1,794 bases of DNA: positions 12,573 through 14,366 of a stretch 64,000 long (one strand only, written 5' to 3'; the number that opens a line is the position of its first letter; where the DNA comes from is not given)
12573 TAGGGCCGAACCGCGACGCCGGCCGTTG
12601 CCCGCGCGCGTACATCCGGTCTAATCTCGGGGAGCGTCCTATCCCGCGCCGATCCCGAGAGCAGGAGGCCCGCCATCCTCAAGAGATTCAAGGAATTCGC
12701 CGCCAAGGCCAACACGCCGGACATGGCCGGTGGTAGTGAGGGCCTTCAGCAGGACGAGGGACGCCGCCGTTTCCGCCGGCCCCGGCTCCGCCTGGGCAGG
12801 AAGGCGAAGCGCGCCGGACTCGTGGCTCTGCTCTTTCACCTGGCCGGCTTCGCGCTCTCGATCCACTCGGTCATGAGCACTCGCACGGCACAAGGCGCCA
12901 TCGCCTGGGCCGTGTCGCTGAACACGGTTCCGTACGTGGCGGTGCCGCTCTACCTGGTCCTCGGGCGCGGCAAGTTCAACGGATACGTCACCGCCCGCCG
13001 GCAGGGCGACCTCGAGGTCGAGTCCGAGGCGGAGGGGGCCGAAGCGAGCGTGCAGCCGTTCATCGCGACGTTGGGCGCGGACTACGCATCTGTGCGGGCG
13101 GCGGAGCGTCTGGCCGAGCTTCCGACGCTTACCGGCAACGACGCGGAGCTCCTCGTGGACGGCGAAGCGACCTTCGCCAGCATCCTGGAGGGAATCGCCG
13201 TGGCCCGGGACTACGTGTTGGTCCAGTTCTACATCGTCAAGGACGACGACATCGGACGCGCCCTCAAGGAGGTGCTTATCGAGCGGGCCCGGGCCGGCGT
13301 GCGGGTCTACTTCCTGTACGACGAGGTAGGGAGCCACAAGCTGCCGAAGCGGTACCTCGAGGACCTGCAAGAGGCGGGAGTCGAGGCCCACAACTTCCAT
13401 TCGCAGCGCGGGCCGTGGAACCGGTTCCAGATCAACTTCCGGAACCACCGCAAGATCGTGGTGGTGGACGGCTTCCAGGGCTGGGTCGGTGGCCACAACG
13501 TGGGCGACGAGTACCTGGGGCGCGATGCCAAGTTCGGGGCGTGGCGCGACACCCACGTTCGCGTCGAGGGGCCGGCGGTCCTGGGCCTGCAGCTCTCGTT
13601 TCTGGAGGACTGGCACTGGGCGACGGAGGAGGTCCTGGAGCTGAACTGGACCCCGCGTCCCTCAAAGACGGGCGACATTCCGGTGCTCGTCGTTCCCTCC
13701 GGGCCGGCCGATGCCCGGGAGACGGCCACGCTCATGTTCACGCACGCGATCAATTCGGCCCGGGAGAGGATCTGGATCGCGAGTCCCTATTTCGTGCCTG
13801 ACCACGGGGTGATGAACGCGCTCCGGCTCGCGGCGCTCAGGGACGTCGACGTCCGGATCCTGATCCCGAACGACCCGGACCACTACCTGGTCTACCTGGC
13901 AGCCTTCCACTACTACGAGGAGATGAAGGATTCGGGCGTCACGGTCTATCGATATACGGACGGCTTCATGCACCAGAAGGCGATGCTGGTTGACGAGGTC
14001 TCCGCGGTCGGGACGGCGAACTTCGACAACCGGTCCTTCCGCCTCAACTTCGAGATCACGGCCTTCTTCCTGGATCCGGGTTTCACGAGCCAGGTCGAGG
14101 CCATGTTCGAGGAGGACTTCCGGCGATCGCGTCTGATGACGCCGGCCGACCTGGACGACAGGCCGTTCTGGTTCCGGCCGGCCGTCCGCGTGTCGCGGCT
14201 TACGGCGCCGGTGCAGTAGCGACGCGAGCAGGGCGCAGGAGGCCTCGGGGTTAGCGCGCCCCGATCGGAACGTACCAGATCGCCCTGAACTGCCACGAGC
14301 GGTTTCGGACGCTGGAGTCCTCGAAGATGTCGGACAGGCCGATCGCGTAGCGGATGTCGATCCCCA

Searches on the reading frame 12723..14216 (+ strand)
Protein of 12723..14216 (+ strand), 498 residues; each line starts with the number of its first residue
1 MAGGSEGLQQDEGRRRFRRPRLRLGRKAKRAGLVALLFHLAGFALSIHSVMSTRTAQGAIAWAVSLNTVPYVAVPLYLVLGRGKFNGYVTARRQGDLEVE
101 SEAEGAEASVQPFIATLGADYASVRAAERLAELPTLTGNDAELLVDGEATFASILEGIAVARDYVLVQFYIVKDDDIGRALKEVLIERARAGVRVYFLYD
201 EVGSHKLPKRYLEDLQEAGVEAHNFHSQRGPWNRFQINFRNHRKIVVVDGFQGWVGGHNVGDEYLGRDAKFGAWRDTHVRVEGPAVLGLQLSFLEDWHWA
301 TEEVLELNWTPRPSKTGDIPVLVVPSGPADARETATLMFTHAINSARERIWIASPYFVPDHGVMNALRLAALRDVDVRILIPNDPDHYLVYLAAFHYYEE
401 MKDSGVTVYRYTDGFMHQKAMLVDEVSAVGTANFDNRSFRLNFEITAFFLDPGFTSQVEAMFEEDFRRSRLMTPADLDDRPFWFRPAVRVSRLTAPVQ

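Call 65: find_related_loci(query=window:12723-14216:+, collection=genome_contigs, flank=300)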
Query window:12723-14216:+ (498 aa) in genome_contigs; peptide patterns used: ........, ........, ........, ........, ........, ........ (x = any residue, [..] = any of these).
218 stretches matched a pattern; 120 encode a relative of the query (tblastn E <= 1e-3); the best 80 are kept; 80 distinct loci.
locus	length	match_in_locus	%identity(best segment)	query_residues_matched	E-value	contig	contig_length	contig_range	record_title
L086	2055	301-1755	74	9-497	0e+0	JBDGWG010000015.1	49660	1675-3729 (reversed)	MAG: Gemmatimonadota bacterium isolate M3-2_Bin_396 M3-2_Bin_396_scaffold_1704, whole genome shotgun sequence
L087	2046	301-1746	75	15-497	0e+0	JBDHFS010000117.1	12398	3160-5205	MAG: Gemmatimonadota bacterium isolate M8-58_Bin_274 M8-58_Bin_274_scaffold_43412, whole genome shotgun sequence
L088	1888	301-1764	74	15-498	0e+0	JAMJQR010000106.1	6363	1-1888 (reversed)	MAG: Candidatus Benthicola marisminoris isolate Bin_S162_007 Contig_S162_927494, whole genome shotgun sequence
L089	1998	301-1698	64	34-498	0e+0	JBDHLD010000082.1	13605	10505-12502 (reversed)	MAG: Gemmatimonadota bacterium isolate BHB10-38_Bin_83 BHB10-38_Bin_83_scaffold_20913, whole genome shotgun sequence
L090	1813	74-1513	62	25-498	0e+0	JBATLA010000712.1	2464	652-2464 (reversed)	MAG: Polyangiales bacterium isolate MFD10204_ilm_asm_bin16 k127_256005, whole genome shotgun sequence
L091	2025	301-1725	61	26-498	0e+0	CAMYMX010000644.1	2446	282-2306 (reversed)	MAG: uncultured Polyangiaceae bacterium isolate FCS_M_Myxococcota_13.1 genome assembly, contig: NODE_75327_length_2446_c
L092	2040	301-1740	61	20-497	0e+0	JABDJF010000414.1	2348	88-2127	MAG: Myxococcales bacterium isolate SS_bin_16 k127_1029438, whole genome shotgun sequence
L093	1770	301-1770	60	2-497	0e+0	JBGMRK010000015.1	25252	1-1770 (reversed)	MAG: Longimicrobiales bacterium isolate N04_metabat2_bin.26 NODE_464_length_25252_cov_10.742588, whole genome shotgun se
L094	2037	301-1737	60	19-498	0e+0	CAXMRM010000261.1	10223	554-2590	MAG: uncultured Myxococcota bacterium isolate 07C-BC-St05_bin.21.orig genome assembly, contig: k141_3208464, whole genom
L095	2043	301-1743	59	20-498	0e+0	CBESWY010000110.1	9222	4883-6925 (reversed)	MAG TPA_asm: uncultured Myxococcales bacterium isolate SRR7614711_binner13_Refined_24 genome assembly, contig: ERZ250838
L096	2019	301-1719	59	27-497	0e+0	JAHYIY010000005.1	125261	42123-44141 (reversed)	MAG: Desulfuromonadales bacterium isolate KA08 NODE_57_length_125261_cov_19.702743, whole genome shotgun sequence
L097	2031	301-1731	57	14-497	0e+0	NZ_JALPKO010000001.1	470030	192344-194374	Methylonatrum kenyense strain AMT 1 1, whole genome shotgun sequence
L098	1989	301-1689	60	36-497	0e+0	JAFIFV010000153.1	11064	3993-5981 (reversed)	MAG: Ectothiorhodospiraceae bacterium isolate coassembly_bin.70 k141_57437, whole genome shotgun sequence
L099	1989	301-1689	59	36-497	1e-180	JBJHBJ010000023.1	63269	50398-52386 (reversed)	MAG: Ectothiorhodospiraceae bacterium isolate SF2967_J5348.semibin_refined.086 NODE_582_length_63269_cov_6.229863, whole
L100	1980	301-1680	60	39-497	3e-180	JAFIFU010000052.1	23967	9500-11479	MAG: Ectothiorhodospiraceae bacterium isolate BM_Day10_Bin.33 NODE_784_length_23967_cov_10.891184, whole genome shotgun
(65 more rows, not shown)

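Call 71: search_protein_families(library=pfam, proteins=[window:12723-14216:+], max_evalue=0.001)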
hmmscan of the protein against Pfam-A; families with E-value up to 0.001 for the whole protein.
window:12723-14216:+ (498 aa): 2 families
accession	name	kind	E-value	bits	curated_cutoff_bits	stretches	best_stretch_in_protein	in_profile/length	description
PF13091.12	PLDc_2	-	1.8e-40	138.3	27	2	341-465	3-131/132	PLD-like domain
PF00614.28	PLDc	-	3.7e-09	36.6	21.9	1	413-438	2-28/28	Phospholipase D Active site motif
